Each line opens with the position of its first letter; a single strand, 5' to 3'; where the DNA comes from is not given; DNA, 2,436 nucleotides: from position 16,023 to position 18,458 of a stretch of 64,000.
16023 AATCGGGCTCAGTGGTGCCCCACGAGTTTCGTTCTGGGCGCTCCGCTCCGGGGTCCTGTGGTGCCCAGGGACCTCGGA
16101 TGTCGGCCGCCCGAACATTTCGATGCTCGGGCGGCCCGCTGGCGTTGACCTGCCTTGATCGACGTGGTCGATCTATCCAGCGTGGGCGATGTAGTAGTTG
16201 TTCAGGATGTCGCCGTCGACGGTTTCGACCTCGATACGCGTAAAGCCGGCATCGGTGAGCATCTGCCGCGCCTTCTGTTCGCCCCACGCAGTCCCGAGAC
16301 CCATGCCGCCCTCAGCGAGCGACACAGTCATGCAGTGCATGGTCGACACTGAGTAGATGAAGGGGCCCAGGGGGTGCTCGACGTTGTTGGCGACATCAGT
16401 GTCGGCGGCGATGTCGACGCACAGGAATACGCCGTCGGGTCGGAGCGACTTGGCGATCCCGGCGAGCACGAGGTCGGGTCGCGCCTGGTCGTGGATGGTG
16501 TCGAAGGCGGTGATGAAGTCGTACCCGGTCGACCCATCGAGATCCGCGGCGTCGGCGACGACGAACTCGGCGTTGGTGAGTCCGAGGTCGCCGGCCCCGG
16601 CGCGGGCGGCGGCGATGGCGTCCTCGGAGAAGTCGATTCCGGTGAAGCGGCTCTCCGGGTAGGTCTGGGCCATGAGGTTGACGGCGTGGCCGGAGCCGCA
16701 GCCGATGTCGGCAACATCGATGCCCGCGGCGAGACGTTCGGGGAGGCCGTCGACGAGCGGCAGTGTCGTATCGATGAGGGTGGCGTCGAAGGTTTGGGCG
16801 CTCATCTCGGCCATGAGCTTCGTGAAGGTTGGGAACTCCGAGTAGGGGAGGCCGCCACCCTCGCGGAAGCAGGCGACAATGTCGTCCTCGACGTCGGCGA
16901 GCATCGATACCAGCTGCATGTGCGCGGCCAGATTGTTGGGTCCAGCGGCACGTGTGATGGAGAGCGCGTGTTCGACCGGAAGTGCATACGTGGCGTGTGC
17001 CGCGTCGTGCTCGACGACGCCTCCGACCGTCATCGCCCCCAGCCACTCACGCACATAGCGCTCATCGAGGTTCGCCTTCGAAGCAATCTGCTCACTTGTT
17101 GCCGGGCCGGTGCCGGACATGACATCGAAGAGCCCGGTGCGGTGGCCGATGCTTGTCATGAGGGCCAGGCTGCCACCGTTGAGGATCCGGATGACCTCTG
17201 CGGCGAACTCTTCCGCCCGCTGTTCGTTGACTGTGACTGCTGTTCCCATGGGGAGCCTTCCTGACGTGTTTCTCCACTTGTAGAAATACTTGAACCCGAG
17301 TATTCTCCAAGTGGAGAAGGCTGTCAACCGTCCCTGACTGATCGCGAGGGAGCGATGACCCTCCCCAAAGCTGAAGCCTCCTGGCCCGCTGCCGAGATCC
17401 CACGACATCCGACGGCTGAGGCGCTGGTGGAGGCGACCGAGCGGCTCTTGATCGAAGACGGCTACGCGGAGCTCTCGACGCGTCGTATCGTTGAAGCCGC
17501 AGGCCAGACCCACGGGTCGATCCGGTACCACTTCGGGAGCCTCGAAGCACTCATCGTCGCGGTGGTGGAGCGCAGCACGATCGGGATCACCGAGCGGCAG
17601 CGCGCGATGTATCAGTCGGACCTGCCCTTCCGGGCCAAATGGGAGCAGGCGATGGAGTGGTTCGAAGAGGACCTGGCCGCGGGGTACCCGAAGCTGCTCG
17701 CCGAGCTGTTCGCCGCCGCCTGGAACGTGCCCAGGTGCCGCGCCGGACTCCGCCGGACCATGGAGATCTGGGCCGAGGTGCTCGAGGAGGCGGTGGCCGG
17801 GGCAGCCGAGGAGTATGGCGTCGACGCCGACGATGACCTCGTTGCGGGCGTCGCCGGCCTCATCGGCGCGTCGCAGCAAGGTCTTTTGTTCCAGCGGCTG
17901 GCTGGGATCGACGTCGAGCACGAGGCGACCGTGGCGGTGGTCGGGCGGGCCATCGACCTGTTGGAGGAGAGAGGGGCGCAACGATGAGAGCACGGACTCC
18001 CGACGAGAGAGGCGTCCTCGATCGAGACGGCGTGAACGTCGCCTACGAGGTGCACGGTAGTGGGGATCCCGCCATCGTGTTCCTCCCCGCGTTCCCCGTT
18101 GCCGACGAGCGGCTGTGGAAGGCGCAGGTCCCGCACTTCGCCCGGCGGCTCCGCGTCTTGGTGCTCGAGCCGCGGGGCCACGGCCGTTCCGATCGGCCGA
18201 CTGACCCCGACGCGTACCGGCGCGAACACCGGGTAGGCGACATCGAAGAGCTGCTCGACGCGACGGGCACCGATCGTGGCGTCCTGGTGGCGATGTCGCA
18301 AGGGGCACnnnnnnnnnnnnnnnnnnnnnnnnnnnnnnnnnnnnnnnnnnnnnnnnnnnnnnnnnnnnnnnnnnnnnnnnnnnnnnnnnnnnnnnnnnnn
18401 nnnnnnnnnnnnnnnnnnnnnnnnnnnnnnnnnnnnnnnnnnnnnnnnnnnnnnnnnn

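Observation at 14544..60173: tRNA-Thr 3' half duplicated 45.6 kb downstream: attL/attR-like bounds of an integrase-less accessory segment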

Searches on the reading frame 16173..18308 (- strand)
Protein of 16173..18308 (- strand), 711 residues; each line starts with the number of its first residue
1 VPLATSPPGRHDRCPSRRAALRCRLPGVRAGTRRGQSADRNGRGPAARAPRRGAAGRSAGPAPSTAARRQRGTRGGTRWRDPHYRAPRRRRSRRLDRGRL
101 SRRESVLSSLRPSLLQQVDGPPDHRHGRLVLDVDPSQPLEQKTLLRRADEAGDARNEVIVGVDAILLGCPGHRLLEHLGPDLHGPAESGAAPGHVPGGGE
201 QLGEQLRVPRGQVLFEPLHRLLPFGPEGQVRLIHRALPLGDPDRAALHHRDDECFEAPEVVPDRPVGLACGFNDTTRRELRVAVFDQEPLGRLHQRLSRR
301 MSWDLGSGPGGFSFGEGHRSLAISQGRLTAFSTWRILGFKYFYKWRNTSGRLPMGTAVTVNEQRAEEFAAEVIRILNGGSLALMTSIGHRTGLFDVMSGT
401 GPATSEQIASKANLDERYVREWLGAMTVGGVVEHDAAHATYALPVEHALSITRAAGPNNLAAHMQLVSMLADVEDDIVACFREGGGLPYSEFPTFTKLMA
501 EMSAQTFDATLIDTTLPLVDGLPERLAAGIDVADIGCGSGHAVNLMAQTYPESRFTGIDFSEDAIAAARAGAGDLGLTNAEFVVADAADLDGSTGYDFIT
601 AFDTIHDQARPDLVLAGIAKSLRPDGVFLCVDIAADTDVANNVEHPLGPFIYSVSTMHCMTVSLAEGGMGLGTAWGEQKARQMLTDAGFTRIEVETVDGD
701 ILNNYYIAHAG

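Call 12: search_protein_families(library=pfam, proteins=[window:16173-18308:-], max_evalue=0.01)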
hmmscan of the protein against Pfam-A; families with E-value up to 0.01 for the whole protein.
window:16173-18308:- (711 aa): 11 families
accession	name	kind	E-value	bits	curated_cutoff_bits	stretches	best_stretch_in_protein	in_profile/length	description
PF21320.3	HTH_65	-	3.4e-34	117.3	24.1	1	380-453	2-75/75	Rv2258c-like winged HTH domain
PF13847.12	Methyltransf_31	-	2e-23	83.2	27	1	529-644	4-123/145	Methyltransferase domain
PF13649.12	Methyltransf_25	-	6.1e-17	62.5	27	1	532-626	1-97/97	Methyltransferase domain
PF08242.18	Methyltransf_12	-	2.3e-16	60.8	30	1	534-628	2-98/98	Methyltransferase domain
PF08241.18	Methyltransf_11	-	2.4e-14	54.2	21.2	1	534-630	2-95/95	Methyltransferase domain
PF13489.12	Methyltransf_23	-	3.3e-14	53.4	27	1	520-645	14-131/164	Methyltransferase domain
PF05175.20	MTS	-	3e-07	30.7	23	1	517-610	22-113/170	Methyltransferase small domain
PF02390.23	Methyltransf_4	-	7.1e-07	29.3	24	1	532-589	5-62/173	Putative methyltransferase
PF01209.24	Ubie_methyltran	-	5.6e-06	26.3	20.1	1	529-636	48-157/233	ubiE/COQ5 methyltransferase family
PF01135.25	PCMT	-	3.9e-05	24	20.3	1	524-627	70-168/210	Protein-L-isoaspartate(D-aspartate) O-methyltransferase (PCMT)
PF02353.26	CMAS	-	0.00025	20.9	27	1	525-642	59-176/273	Mycolic acid cyclopropane synthetase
